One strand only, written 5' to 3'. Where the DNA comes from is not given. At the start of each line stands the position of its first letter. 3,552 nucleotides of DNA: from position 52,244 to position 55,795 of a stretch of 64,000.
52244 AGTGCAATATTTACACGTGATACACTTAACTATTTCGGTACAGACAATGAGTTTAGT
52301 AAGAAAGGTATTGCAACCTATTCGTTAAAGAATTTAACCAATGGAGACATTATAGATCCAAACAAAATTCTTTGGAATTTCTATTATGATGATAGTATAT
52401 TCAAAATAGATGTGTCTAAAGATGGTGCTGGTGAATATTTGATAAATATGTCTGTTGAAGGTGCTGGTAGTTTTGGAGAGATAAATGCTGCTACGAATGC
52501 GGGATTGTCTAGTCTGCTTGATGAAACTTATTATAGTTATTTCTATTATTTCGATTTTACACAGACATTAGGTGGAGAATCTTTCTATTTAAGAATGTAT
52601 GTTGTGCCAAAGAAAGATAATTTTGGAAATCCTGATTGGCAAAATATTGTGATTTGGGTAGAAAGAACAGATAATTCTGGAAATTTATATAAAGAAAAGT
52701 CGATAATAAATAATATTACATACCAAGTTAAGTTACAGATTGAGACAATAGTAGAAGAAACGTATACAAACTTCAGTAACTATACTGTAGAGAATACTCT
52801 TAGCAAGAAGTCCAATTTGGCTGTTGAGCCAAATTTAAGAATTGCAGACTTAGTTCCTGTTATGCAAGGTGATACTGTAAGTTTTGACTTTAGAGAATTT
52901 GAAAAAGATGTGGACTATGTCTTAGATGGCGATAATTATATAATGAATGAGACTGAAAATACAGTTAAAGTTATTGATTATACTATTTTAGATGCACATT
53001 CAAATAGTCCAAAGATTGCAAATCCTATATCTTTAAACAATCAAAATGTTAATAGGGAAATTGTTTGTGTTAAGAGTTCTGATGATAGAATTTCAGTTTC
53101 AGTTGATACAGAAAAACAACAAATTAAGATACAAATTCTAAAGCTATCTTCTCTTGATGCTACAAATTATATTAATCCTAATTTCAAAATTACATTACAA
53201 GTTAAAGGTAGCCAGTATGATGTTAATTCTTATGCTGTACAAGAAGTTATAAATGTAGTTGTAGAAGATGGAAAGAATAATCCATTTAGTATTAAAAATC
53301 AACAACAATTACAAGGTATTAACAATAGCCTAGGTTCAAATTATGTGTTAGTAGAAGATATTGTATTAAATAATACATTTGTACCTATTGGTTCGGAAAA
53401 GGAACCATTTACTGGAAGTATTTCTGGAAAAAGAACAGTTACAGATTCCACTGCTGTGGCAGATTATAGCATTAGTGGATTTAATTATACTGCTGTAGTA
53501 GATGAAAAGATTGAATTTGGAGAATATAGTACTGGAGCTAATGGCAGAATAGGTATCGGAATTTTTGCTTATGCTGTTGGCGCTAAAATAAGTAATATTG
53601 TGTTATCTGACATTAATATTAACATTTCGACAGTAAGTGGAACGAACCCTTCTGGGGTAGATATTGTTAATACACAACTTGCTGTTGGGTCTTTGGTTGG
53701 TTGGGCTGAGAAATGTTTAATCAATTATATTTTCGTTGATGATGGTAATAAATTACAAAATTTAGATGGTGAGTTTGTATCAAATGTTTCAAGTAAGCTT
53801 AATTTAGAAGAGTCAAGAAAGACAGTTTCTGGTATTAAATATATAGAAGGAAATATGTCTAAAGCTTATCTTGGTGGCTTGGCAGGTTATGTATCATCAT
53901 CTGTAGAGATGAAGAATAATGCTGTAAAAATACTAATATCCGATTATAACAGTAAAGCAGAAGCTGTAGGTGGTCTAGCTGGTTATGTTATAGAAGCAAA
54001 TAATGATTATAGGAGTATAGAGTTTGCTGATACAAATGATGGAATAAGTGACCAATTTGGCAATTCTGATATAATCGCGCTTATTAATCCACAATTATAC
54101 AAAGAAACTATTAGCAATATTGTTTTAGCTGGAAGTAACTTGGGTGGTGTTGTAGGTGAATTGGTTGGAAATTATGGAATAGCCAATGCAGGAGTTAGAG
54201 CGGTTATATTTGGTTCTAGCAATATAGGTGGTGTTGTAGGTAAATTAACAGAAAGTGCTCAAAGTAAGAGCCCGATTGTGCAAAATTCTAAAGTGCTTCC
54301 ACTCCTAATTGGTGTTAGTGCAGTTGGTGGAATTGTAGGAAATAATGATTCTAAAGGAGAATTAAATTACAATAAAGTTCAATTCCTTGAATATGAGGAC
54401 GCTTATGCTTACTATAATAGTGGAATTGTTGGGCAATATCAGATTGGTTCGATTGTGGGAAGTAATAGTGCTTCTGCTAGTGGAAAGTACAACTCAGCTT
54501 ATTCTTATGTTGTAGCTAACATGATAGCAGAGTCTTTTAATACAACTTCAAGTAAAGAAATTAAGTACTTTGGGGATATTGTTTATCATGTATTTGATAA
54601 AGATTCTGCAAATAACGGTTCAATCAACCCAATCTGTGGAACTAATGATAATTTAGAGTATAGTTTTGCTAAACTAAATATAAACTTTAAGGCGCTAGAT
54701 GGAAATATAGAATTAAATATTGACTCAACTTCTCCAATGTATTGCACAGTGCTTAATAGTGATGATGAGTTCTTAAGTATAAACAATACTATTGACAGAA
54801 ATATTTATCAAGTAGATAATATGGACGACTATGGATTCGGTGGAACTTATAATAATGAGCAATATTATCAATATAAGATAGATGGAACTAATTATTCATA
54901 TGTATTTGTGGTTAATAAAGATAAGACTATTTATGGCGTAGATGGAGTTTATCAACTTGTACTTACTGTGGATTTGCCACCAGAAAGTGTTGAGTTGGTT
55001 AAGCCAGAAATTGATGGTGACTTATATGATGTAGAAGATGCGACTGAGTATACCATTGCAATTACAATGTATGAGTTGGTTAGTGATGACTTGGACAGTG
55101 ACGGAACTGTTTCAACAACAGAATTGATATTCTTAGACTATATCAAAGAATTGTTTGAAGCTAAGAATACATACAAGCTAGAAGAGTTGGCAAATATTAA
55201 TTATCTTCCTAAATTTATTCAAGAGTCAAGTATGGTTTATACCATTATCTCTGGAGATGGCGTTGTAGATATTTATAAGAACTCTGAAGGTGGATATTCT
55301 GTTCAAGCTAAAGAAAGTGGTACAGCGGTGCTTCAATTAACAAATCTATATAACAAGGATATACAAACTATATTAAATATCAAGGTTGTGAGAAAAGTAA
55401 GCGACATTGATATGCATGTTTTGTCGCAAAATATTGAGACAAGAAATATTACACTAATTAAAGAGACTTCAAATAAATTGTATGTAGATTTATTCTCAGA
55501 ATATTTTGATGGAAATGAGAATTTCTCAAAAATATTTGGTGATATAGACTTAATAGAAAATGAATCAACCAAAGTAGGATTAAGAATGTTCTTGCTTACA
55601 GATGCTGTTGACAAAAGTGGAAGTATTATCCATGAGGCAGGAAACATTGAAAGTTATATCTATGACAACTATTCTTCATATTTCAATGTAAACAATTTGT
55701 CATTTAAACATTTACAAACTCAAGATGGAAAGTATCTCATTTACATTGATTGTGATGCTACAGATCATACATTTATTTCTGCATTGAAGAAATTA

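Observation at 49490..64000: Second giant gene absent from the ORF track: a lipoprotein ORF of at least 4,837 codons running off the window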

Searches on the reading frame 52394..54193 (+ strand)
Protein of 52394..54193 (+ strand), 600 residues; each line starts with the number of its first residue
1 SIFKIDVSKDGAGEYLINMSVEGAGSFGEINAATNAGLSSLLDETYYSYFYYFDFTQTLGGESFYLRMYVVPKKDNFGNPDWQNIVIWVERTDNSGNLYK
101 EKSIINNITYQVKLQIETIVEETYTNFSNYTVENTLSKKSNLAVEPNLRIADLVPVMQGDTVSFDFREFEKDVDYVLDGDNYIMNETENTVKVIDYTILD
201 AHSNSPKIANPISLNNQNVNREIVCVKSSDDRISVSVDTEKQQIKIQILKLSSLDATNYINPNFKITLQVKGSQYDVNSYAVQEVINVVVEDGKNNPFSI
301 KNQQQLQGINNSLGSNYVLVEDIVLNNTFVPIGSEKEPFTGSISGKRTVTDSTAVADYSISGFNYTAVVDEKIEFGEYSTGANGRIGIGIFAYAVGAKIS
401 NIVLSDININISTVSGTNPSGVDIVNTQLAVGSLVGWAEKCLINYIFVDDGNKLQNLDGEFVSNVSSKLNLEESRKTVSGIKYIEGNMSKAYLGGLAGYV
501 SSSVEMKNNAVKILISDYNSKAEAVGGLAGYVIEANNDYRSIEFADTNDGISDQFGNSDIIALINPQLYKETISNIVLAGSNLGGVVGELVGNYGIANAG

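Call 11: search_protein_families(library=pfam, proteins=[window:52394-54193:+], max_evalue=10)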
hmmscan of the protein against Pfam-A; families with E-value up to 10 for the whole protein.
window:52394-54193:+ (600 aa): 1 family
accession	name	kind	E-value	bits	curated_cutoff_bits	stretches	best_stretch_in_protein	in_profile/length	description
PF07581.17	Glug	-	6.2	7.9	20.5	0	522-533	2-13/28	The GLUG motif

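Call 81: search_protein_families(library=phrogs, proteins=[window:52394-54193:+], max_evalue=0.01)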
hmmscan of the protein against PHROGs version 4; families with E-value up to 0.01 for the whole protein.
window:52394-54193:+ (600 aa): 1 family
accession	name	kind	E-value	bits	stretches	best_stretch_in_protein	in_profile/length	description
phrog_30905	-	unknown function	0.0061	17.5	0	301-355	6-62/139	-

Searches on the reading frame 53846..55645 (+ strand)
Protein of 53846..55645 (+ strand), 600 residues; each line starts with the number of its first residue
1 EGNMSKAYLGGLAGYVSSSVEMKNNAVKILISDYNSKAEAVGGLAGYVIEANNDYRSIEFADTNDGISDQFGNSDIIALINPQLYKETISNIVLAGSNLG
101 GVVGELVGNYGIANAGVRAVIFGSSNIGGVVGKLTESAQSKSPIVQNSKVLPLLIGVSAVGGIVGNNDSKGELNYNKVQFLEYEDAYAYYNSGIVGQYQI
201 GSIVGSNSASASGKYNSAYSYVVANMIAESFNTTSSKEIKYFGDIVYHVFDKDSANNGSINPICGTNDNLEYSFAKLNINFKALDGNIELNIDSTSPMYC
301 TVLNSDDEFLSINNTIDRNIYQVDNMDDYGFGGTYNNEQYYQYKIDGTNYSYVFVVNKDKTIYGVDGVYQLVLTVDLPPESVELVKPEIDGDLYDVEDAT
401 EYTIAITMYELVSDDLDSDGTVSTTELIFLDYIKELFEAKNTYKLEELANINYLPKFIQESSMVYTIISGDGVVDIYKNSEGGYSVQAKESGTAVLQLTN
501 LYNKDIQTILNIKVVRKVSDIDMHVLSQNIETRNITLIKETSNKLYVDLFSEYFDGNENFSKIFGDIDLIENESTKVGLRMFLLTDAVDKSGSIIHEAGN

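Call 11: search_protein_families(library=pfam, proteins=[window:53846-55645:+], max_evalue=10)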
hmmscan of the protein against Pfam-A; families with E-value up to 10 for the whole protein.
window:53846-55645:+ (600 aa): 1 family
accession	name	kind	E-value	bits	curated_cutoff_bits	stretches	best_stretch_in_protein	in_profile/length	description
PF07581.17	Glug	-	0.0072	17.1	20.5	1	157-169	2-14/28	The GLUG motif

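Call 81: search_protein_families(library=phrogs, proteins=[window:53846-55645:+], max_evalue=0.01)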
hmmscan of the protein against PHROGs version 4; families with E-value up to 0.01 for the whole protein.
window:53846-55645:+ (600 aa): 0 families
